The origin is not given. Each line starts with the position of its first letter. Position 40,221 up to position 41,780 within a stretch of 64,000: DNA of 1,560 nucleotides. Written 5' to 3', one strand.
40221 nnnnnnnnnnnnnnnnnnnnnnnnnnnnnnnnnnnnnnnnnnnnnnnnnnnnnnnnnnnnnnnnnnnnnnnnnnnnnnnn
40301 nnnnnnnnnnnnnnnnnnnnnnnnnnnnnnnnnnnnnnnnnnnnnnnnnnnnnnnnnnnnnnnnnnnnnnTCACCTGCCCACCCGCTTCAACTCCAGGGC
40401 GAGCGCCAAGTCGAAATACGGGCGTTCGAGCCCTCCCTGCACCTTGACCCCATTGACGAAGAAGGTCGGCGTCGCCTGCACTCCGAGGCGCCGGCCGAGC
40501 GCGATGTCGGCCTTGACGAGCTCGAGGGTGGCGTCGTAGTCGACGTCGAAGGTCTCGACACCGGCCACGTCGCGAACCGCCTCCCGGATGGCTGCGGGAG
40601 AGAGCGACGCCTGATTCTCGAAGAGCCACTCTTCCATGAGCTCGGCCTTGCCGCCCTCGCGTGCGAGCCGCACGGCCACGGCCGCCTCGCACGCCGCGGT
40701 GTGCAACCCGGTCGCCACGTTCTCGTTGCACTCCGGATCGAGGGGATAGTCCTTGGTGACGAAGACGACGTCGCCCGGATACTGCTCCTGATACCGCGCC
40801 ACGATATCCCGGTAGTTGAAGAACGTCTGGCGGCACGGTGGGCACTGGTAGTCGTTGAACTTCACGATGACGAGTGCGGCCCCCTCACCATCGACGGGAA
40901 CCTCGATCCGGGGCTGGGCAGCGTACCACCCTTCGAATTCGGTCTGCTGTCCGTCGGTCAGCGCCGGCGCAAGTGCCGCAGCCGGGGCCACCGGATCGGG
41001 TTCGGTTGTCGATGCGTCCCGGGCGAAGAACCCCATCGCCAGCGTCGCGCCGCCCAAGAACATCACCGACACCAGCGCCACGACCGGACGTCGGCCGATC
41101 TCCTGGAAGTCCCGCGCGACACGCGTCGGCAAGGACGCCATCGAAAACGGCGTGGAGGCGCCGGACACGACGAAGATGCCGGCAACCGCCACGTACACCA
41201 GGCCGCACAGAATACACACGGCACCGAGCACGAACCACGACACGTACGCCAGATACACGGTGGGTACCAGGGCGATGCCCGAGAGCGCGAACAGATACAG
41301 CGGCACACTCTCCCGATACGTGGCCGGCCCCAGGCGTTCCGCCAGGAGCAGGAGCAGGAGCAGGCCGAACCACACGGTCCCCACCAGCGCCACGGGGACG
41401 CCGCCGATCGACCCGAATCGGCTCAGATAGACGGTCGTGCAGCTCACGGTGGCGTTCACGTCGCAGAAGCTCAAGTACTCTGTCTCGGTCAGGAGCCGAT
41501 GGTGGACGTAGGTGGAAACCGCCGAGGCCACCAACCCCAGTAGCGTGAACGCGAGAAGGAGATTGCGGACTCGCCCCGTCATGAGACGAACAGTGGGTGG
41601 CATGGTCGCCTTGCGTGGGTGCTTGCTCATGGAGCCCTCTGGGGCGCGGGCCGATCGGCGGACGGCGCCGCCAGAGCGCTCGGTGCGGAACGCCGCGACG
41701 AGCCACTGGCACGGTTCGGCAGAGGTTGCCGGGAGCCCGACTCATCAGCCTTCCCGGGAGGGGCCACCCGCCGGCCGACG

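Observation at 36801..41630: Pilus cluster with a VKOR-DsbA fusion, ABC transporter and TPR protein between pilA and pilD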

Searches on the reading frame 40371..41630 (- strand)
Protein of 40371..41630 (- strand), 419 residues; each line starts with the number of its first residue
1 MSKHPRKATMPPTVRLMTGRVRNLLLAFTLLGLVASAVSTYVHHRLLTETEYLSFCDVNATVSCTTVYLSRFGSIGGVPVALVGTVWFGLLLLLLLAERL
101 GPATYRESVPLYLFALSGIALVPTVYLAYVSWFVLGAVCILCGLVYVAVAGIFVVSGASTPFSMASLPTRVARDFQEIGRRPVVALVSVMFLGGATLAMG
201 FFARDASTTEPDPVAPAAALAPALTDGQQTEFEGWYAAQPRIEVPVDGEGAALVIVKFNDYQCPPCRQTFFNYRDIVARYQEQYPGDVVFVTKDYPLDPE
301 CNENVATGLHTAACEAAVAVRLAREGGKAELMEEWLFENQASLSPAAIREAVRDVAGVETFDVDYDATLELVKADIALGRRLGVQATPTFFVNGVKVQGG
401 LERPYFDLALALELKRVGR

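Call 4: search_protein_families(library=pfam, proteins=[window:40371-41630:-], max_evalue=0.01)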
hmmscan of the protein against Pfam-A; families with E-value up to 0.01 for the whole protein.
window:40371-41630:- (419 aa): 4 families
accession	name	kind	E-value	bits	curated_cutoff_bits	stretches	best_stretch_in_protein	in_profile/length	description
PF07884.19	VKOR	-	1.3e-23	84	27.5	1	24-156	2-133/134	Vitamin K epoxide reductase family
PF13462.12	Thioredoxin_4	-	6.3e-13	49.7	23.2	1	248-399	9-152/165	Thioredoxin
PF01323.26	DSBA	-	3.6e-08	33.9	25.6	1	255-400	2-180/191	DSBA-like thioredoxin domain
PF13098.12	Thioredoxin_2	-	0.002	18.9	27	0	254-393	8-82/104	Thioredoxin-like domain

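Call 6: find_homologous_proteins(query=window:40371-41630:-, max_evalue=1e-10)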
Query window:40371-41630:- (419 aa): 2439 proteins with E <= 1e-10 among 8000 candidates; the best 120 are listed.
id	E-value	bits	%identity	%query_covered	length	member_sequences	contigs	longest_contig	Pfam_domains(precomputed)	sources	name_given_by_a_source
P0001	6.1e-275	930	100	100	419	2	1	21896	PF07884.20,PF01323.27,PF13462.13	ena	-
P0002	1.6e-185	635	65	100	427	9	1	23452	PF07884.20,PF13098.14,PF01323.27,PF13462.13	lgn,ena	-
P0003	1.0e-184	633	65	100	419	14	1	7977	PF07884.20,PF13098.14,PF01323.27,PF13462.13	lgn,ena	-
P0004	8.3e-181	620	65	99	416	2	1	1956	PF07884.20,PF01323.27,PF13462.13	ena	-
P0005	7.9e-164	564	62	99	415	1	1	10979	PF07884.20,PF01323.27,PF13462.13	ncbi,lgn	-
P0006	1.0e-142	494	56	97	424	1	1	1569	PF07884.20,PF01323.27,PF13462.13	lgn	-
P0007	6.4e-139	482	57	91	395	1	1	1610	PF07884.20,PF01323.27,PF13462.13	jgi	-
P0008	1.7e-138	480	58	96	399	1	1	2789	PF07884.20,PF01323.27,PF13462.13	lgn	-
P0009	1.4e-137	477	57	95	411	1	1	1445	PF07884.20,PF01323.27,PF13462.13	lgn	-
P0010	1.8e-136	474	53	96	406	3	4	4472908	PF07884.20,PF13098.14,PF01323.27,PF13462.13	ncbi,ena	-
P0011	5.2e-136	472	55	95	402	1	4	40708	PF07884.20,PF13098.14,PF01323.27,PF13462.13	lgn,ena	-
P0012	5.4e-135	469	54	96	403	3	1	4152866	PF07884.20,PF13098.14,PF01323.27,PF13462.13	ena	-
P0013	4.5e-134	466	55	94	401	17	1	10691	PF07884.20,PF01323.27,PF13462.13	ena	-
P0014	5.6e-134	465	54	95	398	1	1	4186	PF07884.20,PF01323.27,PF13462.13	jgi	jgi:uncharacterized membrane protein/protein-disulfide isomerase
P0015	1.3e-133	464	54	96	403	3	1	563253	PF07884.20,PF01323.27,PF13462.13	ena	-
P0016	6.2e-133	462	54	95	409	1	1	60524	PF07884.20,PF01323.27,PF13462.13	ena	-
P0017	8.5e-133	462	52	98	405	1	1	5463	PF07884.20,PF01323.27,PF13462.13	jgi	jgi:uncharacterized membrane protein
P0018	1.0e-132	461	54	96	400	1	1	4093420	PF07884.20,PF01323.27,PF13462.13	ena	-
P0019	1.9e-132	460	53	96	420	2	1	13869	PF07884.20,PF01323.27,PF13462.13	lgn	-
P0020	2.3e-132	460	54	96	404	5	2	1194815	PF07884.20,PF01323.27,PF13462.13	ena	-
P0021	3.7e-132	460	54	96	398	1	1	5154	PF07884.20,PF13098.14,PF01323.27,PF13462.13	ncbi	-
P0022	4.3e-132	459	54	96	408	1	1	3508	PF07884.20,PF01323.27,PF13462.13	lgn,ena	-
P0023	4.3e-132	459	51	96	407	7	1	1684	PF07884.20,PF13098.14,PF01323.27,PF13462.13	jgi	jgi:uncharacterized membrane protein/protein-disulfide isomerase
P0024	2.4e-131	457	51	96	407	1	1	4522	PF07884.20,PF13098.14,PF01323.27,PF13462.13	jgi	jgi:uncharacterized membrane protein/protein-disulfide isomerase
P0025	2.6e-131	457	52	96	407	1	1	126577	PF07884.20,PF13098.14,PF01323.27,PF13462.13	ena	-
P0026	6.6e-131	455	54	96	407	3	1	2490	PF07884.20,PF01323.27,PF13462.13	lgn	-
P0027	8.4e-131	455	51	96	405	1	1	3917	PF07884.20,PF01323.27,PF13462.13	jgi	jgi:uncharacterized membrane protein/protein-disulfide isomerase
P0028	1.1e-130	455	54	96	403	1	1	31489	PF07884.20,PF13098.14,PF01323.27,PF13462.13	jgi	jgi:uncharacterized membrane protein/protein-disulfide isomerase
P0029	1.1e-130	455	51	96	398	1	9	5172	PF07884.20,PF01323.27,PF13462.13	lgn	-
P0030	1.3e-130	454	52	96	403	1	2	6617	PF07884.20,PF13462.13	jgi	-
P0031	2.2e-130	454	52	96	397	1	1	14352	PF07884.20,PF01323.27,PF13462.13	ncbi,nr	ncbi:MAG: thioredoxin domain-containing protein [Acidobacteria bacterium]|nr:thioredoxin domain-cont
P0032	2.7e-130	453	52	96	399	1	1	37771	PF07884.20,PF01323.27,PF13462.13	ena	-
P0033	2.8e-130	453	54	96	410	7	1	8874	PF07884.20,PF01323.27,PF13462.13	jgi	jgi:uncharacterized membrane protein/protein-disulfide isomerase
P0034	2.9e-130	453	55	91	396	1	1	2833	PF07884.20,PF01323.27,PF13462.13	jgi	jgi:uncharacterized membrane protein/protein-disulfide isomerase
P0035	6.4e-130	452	52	94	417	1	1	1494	PF07884.20,PF13098.14,PF01323.27,PF13462.13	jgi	jgi:uncharacterized membrane protein/protein-disulfide isomerase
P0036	6.7e-130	452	51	95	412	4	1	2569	PF07884.20,PF13098.14,PF01323.27,PF13462.13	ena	-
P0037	9.8e-130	452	54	96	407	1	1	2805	PF07884.20,PF01323.27,PF13462.13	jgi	jgi:uncharacterized membrane protein/protein-disulfide isomerase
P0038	2.8e-129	450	52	95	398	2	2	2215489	PF07884.20,PF13098.14,PF01323.27,PF13462.13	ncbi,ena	-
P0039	2.8e-129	450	52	95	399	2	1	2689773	PF07884.20,PF01323.27,PF13462.13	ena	-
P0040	3.6e-129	450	52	95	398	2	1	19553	PF07884.20,PF13098.14,PF01323.27,PF13462.13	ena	-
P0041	4.4e-129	449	52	96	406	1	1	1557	PF07884.20,PF13098.14,PF13462.13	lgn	-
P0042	7.8e-129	449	51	96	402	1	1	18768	PF07884.20,PF13098.14,PF01323.27,PF13462.13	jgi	jgi:uncharacterized membrane protein/protein-disulfide isomerase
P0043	1.2e-128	448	52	96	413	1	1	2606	PF07884.20,PF13098.14,PF01323.27,PF13462.13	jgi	jgi:uncharacterized membrane protein/protein-disulfide isomerase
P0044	2.1e-128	447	51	95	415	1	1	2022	PF07884.20,PF01323.27,PF13462.13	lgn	-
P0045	2.3e-128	447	51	96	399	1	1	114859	PF07884.20,PF01323.27,PF13462.13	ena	-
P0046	2.4e-128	447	53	95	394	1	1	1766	PF07884.20,PF13098.14,PF01323.27,PF13462.13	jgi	-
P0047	4.2e-128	446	51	96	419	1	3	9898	PF07884.20,PF01323.27,PF13462.13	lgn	-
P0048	5.0e-128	446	52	95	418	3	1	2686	PF07884.20,PF01323.27,PF13462.13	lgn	-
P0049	5.4e-128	446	52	100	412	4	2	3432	PF07884.20,PF13098.14,PF01323.27,PF13462.13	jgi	jgi:uncharacterized membrane protein/protein-disulfide isomerase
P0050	5.5e-128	446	53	95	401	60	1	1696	PF07884.20,PF01323.27,PF13462.13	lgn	-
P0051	6.7e-128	445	54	93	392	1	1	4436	PF07884.20,PF01323.27,PF13462.13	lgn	-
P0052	6.8e-128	445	51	95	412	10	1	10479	PF07884.20,PF13098.14,PF01323.27,PF13462.13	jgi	-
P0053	1.6e-127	444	52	95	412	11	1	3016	PF07884.20,PF13098.14,PF01323.27,PF13462.13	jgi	jgi:uncharacterized membrane protein/protein-disulfide isomerase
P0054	1.9e-127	444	52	96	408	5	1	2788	PF07884.20,PF01323.27,PF13462.13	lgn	-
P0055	2.1e-127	444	52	90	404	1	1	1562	PF07884.20,PF13098.14,PF01323.27,PF13462.13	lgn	-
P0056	3.4e-127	443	53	95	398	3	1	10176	PF07884.20,PF13098.14,PF01323.27,PF13462.13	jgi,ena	-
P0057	3.6e-127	443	51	96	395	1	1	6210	PF07884.20,PF13098.14,PF01323.27,PF13462.13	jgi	jgi:uncharacterized membrane protein/protein-disulfide isomerase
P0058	3.6e-127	443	52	97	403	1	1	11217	PF07884.20,PF01323.27,PF13462.13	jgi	-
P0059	4.7e-127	443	53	95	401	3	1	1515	PF07884.20,PF01323.27,PF13462.13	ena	-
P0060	1.1e-126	442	52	95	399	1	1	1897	PF07884.20,PF01323.27,PF13462.13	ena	-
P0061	1.4e-126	441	51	96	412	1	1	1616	PF07884.20,PF13098.14,PF01323.27,PF13462.13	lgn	-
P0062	1.4e-126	441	51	92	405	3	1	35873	PF07884.20,PF01323.27,PF13462.13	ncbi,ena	-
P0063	2.2e-126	440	51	95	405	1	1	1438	PF07884.20,PF13098.14,PF01323.27,PF13462.13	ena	-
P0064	2.4e-126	440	52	96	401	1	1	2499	PF07884.20,PF13098.14,PF01323.27,PF13462.13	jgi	jgi:uncharacterized membrane protein/protein-disulfide isomerase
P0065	3.0e-126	440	53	95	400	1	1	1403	PF07884.20,PF13462.13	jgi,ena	-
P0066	3.1e-126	440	50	96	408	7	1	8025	PF07884.20,PF13098.14,PF01323.27,PF13462.13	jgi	jgi:uncharacterized membrane protein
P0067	3.3e-126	440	52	96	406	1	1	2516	PF07884.20,PF01323.27,PF13462.13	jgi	jgi:uncharacterized membrane protein/protein-disulfide isomerase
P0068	3.5e-126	440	51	94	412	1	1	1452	PF07884.20,PF13098.14,PF01323.27,PF13462.13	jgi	jgi:uncharacterized membrane protein/protein-disulfide isomerase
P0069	3.9e-126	440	51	96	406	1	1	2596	PF07884.20,PF13462.13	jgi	-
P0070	4.9e-126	439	53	95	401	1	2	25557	PF07884.20,PF13098.14,PF01323.27,PF13462.13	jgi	jgi:protein-disulfide isomerase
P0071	5.0e-126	439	51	95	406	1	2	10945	PF07884.20,PF13098.14,PF01323.27,PF13462.13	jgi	jgi:uncharacterized membrane protein/predicted DsbA family dithiol-disulfide isomerase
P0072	5.1e-126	439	50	95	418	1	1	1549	PF07884.20,PF01323.27,PF13462.13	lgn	-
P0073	6.6e-126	439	52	96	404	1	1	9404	PF07884.20,PF01323.27,PF13462.13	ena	-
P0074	1.1e-125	438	50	96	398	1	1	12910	PF07884.20,PF13098.14,PF01323.27,PF13462.13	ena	-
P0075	1.2e-125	438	53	96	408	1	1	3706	PF07884.20,PF01323.27,PF13462.13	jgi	jgi:uncharacterized membrane protein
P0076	2.3e-125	437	53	96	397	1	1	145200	PF07884.20,PF13098.14,PF01323.27,PF13462.13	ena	-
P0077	2.6e-125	437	52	95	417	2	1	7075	PF07884.20,PF01323.27,PF13462.13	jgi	jgi:uncharacterized membrane protein/protein-disulfide isomerase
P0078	2.7e-125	437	51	97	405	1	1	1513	PF07884.20,PF01323.27,PF13462.13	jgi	jgi:uncharacterized membrane protein/protein-disulfide isomerase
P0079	3.3e-125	437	52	95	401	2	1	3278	PF07884.20,PF13098.14,PF01323.27,PF13462.13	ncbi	-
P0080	3.4e-125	437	51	100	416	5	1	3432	PF07884.20,PF01323.27,PF13462.13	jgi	jgi:uncharacterized membrane protein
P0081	3.5e-125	437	53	95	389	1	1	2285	PF07884.20,PF01323.27,PF13462.13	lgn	-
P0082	4.5e-125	436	50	95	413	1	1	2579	PF07884.20,PF01323.27,PF13462.13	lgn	-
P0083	5.6e-125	436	50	90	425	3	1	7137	PF07884.20,PF13098.14,PF01323.27,PF13462.13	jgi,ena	jgi:uncharacterized membrane protein/protein-disulfide isomerase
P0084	5.8e-125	436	53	96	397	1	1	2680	PF07884.20,PF01323.27,PF13462.13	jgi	jgi:uncharacterized membrane protein/predicted DsbA family dithiol-disulfide isomerase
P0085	6.3e-125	436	52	95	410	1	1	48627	PF07884.20,PF01323.27,PF13462.13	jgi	jgi:uncharacterized membrane protein/protein-disulfide isomerase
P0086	6.4e-125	436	53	96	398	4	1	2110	PF07884.20,PF13098.14,PF01323.27,PF13462.13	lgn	-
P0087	6.6e-125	436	51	90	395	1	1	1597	PF07884.20,PF13098.14,PF01323.27,PF13462.13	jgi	jgi:uncharacterized membrane protein/protein-disulfide isomerase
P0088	7.6e-125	435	53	95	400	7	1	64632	PF07884.20,PF01323.27,PF13462.13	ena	-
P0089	7.6e-125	435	50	93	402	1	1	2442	PF07884.20,PF13098.14,PF01323.27,PF13462.13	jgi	jgi:uncharacterized membrane protein/protein-disulfide isomerase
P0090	1.1e-124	435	52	98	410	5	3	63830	PF07884.20,PF13098.14,PF01323.27,PF13462.13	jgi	jgi:uncharacterized membrane protein/protein-disulfide isomerase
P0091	1.3e-124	435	50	95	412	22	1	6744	PF07884.20,PF13098.14,PF01323.27,PF13462.13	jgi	jgi:uncharacterized membrane protein/predicted DsbA family dithiol-disulfide isomerase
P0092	1.6e-124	434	54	96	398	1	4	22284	PF07884.20,PF13462.13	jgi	jgi:uncharacterized membrane protein/protein-disulfide isomerase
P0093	1.8e-124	434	50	95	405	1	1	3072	PF07884.20,PF01323.27,PF13462.13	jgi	jgi:uncharacterized membrane protein/protein-disulfide isomerase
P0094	1.9e-124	434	51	96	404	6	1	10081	PF07884.20,PF01323.27,PF13462.13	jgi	jgi:uncharacterized membrane protein/protein-disulfide isomerase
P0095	2.2e-124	434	50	96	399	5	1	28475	PF07884.20,PF01323.27,PF13462.13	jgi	jgi:uncharacterized membrane protein/protein-disulfide isomerase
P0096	2.4e-124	434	53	96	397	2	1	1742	PF07884.20,PF01323.27,PF13462.13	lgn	-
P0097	2.8e-124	434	52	93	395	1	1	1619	PF07884.20,PF01323.27,PF13462.13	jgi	jgi:uncharacterized membrane protein/protein-disulfide isomerase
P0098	2.9e-124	434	51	95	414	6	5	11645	PF07884.20,PF13098.14,PF01323.27,PF13462.13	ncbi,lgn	-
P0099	3.1e-124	433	50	96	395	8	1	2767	PF07884.20,PF13098.14,PF01323.27,PF13462.13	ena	-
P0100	5.7e-124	433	51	96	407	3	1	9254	PF07884.20,PF01323.27,PF13462.13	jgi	jgi:uncharacterized membrane protein/protein-disulfide isomerase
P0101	7.5e-124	432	52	94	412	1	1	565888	PF07884.20,PF13098.14,PF01323.27,PF13462.13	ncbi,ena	-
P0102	1.3e-123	431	51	90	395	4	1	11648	PF07884.20,PF13098.14,PF01323.27,PF13462.13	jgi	jgi:uncharacterized membrane protein/protein-disulfide isomerase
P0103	1.4e-123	431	52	96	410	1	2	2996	PF07884.20,PF13098.14,PF01323.27,PF13462.13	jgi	jgi:uncharacterized membrane protein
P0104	1.6e-123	431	52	96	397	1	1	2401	PF07884.20,PF13098.14,PF01323.27,PF13462.13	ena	-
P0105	1.9e-123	431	50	96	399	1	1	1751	PF07884.20,PF13098.14,PF01323.27,PF13462.13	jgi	jgi:uncharacterized membrane protein/protein-disulfide isomerase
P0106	1.9e-123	431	49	96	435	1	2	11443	PF07884.20,PF13098.14,PF01323.27,PF13462.13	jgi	jgi:uncharacterized membrane protein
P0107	2.2e-123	431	51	96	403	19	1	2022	PF07884.20,PF13462.13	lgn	-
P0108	2.4e-123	430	52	96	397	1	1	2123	PF07884.20,PF13098.14,PF01323.27,PF13462.13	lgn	-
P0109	3.2e-123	430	51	96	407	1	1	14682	PF07884.20,PF13098.14,PF13462.13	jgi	-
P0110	3.6e-123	430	51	95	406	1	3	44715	PF07884.20,PF13098.14,PF01323.27,PF13462.13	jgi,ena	-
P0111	3.6e-123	430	51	95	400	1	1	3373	PF07884.20,PF13098.14,PF01323.27,PF13462.13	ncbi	-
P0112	4.8e-123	429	52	96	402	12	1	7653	PF07884.20,PF01323.27,PF13462.13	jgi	jgi:protein-disulfide isomerase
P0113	4.9e-123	429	51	95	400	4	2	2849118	PF07884.20,PF01323.27,PF13462.13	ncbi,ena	-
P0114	5.5e-123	429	50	95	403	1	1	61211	PF07884.20,PF13098.14,PF01323.27,PF13462.13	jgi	jgi:protein-disulfide isomerase/uncharacterized membrane protein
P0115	5.9e-123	429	52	96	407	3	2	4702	PF07884.20,PF01323.27,PF13462.13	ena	-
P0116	6.2e-123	429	52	96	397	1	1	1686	PF07884.20,PF13098.14,PF01323.27,PF13462.13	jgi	jgi:uncharacterized membrane protein/predicted DsbA family dithiol-disulfide isomerase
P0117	6.4e-123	429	50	96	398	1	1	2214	PF07884.20,PF13098.14,PF01323.27,PF13462.13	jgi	jgi:uncharacterized membrane protein/protein-disulfide isomerase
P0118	6.5e-123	429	52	96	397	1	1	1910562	PF07884.20,PF13098.14,PF01323.27,PF13462.13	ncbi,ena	-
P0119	8.1e-123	429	52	96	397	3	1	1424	PF07884.20,PF13098.14,PF01323.27,PF13462.13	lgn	-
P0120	8.5e-123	429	50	96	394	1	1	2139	PF07884.20,PF13098.14,PF01323.27,PF13462.13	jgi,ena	jgi:uncharacterized membrane protein/protein-disulfide isomerase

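Call 9: find_related_loci(query=A1, collection=genome_contigs, flank=10000)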
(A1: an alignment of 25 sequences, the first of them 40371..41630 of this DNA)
Query A1 (419 aa) in genome_contigs; peptide patterns used: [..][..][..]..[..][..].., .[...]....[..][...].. (x = any residue, [..] = any of these).
368 stretches matched a pattern; 345 encode a relative of the query (tblastn E <= 1e-3); the best 80 are kept; 80 distinct loci.
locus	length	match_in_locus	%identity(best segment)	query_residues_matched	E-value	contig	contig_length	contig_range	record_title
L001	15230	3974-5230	65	1-419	0e+0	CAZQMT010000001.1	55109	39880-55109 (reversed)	MAG TPA_asm: uncultured Vicinamibacterales bacterium isolate SRP092796_co5_802 genome assembly, contig: NODE_318_length_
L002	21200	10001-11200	51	17-419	5e-131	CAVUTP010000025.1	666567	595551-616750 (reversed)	MAG: uncultured Acidobacteriota bacterium isolate MFD03899.bin.2.164 genome assembly, contig: contig_8010, whole genome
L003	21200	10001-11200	52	12-416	9e-131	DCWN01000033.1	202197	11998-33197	MAG TPA_asm: Acidobacteria bacterium UBA2161 UBA2161_contig_795, whole genome shotgun sequence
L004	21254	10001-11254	51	4-419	7e-130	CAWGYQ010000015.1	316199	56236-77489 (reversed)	MAG: uncultured Acidobacteriota bacterium isolate MFD02360.bin.1.179 genome assembly, contig: contig_9756, whole genome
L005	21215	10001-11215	52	3-416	3e-130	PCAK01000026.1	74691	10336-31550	MAG: Acidobacteria bacterium isolate NP133 MHASMcontig_377943, whole genome shotgun sequence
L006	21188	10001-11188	51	15-416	2e-127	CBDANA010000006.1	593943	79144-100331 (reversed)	MAG: Vicinamibacterales bacterium isolate 5fb12c80-57d0-4641-8fec-4a532d1ea914 genome assembly, contig: contig_6, whole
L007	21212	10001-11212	51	6-416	4e-127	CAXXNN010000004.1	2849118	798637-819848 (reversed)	MAG: Vicinamibacterales bacterium isolate 584f8af7-9898-40e5-a533-8d11c034b1eb genome assembly, contig: contig_4, whole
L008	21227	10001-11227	51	7-419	5e-126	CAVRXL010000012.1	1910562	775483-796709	MAG: uncultured Acidobacteriota bacterium isolate MFD06229.bin.1.246 genome assembly, contig: contig_8661, whole genome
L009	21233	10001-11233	51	9-419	3e-123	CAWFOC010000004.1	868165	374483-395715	MAG: uncultured Acidobacteriota bacterium isolate MFD06229.bin.2.236 genome assembly, contig: contig_16043, whole genome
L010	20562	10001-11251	47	6-416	3e-123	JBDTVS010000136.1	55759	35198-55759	MAG: Acidobacteriota bacterium isolate cluster3_bin.73 NODE_1314_length_55759_cov_11.354104, whole genome shotgun sequen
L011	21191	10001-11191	48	16-416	2e-123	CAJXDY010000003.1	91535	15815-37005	MAG TPA_asm: uncultured Acidobacteria bacterium isolate ERR599008_bin.42_MetaBAT_v2.12.1_MAG genome assembly, contig: NO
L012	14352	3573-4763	52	17-419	1e-123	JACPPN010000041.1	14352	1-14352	MAG: Acidobacteria bacterium isolate NC_groundwater_628_Ag_B-0.1um_65_34 B_1_S1_Biohub_coassembly_k141_473456, whole gen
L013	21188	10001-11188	48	17-416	4e-123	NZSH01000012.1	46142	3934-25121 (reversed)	MAG: Woeseiaceae bacterium isolate EAC2037 2277, whole genome shotgun sequence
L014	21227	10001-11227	52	7-419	1e-122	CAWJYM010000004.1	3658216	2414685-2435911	MAG: uncultured Acidobacteriota bacterium isolate MFD06742.bin.1.259 genome assembly, contig: contig_3210, whole genome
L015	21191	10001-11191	52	23-414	1e-121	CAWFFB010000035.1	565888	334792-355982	MAG: uncultured Acidobacteriota bacterium isolate MFD05567.bin.1.208 genome assembly, contig: contig_9142, whole genome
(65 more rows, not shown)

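Call 12: search_protein_families(library=ncbifam, proteins=[window:40371-41630:-], max_evalue=0.01)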
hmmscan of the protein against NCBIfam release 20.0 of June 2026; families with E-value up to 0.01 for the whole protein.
window:40371-41630:- (419 aa): 4 families
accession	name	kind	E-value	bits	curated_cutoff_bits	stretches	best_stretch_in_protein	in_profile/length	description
NF011480.0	PRK14889.1-4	equivalog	1.6e-16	60.9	120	1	20-154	4-126/132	VKOR family protein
NF011478.0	PRK14889.1-1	equivalog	1.3e-11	44.7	182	1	21-156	5-140/152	VKOR family protein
NF011479.0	PRK14889.1-2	equivalog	2.3e-09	37.7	264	1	19-156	7-139/145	VKOR family protein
NF041057.1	Rcas_1661_fam_Se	equivalog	9.7e-05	22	190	1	250-400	88-234/247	Rcas_1661 family thioredoxin-like (seleno)lipoprotein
